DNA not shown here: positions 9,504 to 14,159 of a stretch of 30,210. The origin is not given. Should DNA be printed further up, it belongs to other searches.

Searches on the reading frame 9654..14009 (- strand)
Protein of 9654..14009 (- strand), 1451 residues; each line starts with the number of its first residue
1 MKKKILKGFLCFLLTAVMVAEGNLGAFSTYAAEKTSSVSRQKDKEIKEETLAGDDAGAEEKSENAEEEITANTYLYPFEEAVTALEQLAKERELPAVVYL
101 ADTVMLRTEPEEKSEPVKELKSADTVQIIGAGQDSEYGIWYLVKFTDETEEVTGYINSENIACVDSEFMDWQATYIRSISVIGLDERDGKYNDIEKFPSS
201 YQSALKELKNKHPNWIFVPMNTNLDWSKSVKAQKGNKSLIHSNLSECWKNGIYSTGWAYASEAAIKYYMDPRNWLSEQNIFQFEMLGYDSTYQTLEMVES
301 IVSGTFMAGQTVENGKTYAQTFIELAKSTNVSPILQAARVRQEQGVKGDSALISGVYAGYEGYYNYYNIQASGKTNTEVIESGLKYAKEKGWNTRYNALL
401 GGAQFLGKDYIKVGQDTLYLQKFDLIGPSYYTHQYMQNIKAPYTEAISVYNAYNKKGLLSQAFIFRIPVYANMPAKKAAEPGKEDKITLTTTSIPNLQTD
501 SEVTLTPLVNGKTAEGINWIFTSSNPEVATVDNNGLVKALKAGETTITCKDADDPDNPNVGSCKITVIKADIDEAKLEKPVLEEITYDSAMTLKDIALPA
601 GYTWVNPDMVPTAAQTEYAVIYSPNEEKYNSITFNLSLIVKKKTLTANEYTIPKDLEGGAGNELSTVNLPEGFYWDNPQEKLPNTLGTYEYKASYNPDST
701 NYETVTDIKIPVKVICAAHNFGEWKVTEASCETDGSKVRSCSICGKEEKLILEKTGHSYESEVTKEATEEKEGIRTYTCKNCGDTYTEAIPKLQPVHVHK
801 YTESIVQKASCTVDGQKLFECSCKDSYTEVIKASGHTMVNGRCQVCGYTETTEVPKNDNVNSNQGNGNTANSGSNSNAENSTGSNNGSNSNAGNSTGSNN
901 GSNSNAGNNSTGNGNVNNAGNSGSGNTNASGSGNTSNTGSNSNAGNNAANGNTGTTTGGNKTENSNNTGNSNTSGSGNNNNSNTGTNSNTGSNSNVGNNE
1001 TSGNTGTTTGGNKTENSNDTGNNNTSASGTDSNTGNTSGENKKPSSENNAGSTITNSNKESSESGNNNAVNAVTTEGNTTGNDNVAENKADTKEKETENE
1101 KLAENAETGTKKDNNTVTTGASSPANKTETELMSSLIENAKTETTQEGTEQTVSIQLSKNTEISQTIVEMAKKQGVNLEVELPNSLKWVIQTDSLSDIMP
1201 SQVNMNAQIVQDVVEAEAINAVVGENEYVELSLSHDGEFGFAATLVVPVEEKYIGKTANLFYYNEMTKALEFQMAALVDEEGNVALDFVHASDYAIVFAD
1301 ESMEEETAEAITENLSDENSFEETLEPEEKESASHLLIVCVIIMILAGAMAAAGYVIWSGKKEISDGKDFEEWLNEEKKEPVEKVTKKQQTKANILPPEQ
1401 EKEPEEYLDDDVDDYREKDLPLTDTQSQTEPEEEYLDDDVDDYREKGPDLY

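Call 4: search_protein_families(library=pfam, proteins=[window:9654-14009:-])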
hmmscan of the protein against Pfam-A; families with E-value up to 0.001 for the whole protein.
window:9654-14009:- (1451 aa): 2 families
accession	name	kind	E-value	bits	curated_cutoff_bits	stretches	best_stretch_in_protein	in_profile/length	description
PF22359.2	Big-like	-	3.8e-05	24.3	27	1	521-548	5-32/48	Bacterial Ig-like domain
PF08239.17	SH3_3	-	8.5e-05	23.1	27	1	104-161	3-53/54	Bacterial SH3 domain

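Call 5: search_protein_families(library=ncbifam, proteins=[window:9654-14009:-], max_evalue=0.00001)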
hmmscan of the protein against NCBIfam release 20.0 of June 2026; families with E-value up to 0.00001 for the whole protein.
window:9654-14009:- (1451 aa): 1 family
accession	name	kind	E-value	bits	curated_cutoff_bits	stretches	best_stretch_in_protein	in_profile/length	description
NF052642.1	amidase_SagB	exception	3.5e-16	59.2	425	1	254-455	73-262/282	peptidoglycan release complex glucosaminidase SagB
